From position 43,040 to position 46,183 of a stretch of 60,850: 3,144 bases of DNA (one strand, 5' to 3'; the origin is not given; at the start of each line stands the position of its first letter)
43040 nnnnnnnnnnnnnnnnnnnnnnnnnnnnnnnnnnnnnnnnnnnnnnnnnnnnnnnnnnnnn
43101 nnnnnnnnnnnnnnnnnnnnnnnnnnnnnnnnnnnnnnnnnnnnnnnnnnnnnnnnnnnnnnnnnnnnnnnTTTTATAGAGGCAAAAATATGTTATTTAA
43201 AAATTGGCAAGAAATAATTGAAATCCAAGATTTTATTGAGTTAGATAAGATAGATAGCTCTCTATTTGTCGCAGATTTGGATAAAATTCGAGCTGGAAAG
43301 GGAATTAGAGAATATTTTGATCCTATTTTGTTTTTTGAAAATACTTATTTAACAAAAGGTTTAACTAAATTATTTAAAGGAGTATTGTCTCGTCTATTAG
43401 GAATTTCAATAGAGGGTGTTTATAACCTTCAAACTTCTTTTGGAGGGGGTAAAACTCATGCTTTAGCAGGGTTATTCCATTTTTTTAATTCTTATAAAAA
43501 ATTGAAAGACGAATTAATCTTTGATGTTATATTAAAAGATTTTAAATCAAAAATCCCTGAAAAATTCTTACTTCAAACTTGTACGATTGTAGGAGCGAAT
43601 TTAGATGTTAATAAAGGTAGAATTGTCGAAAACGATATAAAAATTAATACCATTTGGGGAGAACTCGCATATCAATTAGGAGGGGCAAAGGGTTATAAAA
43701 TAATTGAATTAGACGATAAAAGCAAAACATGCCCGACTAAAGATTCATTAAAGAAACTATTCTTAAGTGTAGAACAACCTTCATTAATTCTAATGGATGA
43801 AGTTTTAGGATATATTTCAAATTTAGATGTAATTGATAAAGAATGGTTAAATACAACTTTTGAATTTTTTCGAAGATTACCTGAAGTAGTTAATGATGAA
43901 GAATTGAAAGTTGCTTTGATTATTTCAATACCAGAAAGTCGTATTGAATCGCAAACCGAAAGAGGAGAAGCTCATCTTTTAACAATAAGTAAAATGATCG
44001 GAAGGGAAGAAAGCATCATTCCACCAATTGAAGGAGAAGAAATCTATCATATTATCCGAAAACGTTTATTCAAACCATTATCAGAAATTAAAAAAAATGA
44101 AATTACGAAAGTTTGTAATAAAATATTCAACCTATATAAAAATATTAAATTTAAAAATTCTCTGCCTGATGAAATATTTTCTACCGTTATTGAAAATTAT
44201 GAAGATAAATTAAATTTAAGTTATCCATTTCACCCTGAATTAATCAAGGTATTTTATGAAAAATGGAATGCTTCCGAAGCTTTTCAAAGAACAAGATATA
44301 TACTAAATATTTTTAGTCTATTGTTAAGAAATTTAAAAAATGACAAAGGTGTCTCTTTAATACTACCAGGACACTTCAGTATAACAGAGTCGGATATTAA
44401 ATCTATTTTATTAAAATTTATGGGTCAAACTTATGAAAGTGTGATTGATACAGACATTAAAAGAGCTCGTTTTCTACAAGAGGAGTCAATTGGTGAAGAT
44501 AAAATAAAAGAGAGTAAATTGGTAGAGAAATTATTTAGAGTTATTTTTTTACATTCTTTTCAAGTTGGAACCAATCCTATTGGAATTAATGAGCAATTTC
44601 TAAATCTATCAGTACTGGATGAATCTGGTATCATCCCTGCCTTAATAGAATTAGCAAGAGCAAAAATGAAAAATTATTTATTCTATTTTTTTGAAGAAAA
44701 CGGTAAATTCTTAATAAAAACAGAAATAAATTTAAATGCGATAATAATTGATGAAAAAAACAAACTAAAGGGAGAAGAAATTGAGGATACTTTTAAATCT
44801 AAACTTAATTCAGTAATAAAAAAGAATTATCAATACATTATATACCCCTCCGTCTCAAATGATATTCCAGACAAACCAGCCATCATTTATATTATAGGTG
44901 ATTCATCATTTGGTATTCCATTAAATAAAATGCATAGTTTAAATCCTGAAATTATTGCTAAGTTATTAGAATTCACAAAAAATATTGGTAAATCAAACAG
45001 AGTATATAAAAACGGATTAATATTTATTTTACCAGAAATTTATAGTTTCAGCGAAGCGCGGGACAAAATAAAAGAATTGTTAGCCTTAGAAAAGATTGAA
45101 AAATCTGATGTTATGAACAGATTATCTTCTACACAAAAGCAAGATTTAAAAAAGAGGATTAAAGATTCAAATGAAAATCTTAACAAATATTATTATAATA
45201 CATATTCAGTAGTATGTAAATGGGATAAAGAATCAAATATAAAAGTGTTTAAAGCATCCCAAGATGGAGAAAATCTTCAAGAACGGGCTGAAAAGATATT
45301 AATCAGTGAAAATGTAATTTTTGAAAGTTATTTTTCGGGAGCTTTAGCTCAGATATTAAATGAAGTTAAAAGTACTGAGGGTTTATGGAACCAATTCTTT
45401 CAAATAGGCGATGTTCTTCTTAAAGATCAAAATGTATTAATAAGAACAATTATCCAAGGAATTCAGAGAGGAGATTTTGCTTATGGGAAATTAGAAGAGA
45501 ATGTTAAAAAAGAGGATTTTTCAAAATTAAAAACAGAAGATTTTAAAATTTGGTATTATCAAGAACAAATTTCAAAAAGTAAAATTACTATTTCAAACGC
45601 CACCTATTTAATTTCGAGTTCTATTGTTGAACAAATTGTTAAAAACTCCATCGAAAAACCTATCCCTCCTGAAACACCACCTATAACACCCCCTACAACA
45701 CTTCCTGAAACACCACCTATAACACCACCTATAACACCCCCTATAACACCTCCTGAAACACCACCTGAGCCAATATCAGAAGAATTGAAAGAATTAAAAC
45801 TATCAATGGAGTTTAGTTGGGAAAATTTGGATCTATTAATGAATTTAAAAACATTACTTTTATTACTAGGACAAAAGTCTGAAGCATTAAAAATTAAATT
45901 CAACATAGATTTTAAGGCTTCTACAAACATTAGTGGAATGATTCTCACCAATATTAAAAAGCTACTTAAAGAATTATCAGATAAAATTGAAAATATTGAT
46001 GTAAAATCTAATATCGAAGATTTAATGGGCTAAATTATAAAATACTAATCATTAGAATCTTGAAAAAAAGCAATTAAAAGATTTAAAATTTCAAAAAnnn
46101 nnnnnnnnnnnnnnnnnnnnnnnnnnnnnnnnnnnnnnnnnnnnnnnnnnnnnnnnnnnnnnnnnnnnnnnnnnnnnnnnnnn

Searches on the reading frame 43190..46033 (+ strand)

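Call 3: search_protein_families(library=pfam, proteins=[window:43190-46033:+], max_evalue=0.01)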
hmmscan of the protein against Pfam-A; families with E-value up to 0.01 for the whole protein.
window:43190-46033:+ (947 aa): 0 families

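Call 4: search_protein_families(library=padloc, proteins=[window:43190-46033:+], max_evalue=0.01)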
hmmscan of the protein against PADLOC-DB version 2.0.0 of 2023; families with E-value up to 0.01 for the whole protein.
window:43190-46033:+ (947 aa): 3 families
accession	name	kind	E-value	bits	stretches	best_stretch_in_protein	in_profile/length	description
PDLC00662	HmaC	-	3.4e-106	354.5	1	1-767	1-778/941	AAA+ ATPase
PDLC02192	DUF499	-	7e-33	111.5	1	47-672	37-622/1022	-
PDLC02488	BrxC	-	1.6e-05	21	1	285-386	355-449/1240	BrxC-PglY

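Call 5: search_protein_families(library=ncbifam, proteins=[window:43190-46033:+], max_evalue=0.01)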
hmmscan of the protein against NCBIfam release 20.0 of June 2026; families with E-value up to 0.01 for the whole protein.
window:43190-46033:+ (947 aa): 2 families
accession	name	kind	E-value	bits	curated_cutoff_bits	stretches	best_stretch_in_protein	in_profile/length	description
NF042962.1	DUF499_antiphage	equivalog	6.1e-45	153.6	1200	1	47-687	37-635/1025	anti-phage-associated DUF499 domain-containing protein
NF047891.1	BREXATPasePglY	equivalog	0.00068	17.7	1700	0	280-386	366-466/1296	BREX-2 system ATPase PglY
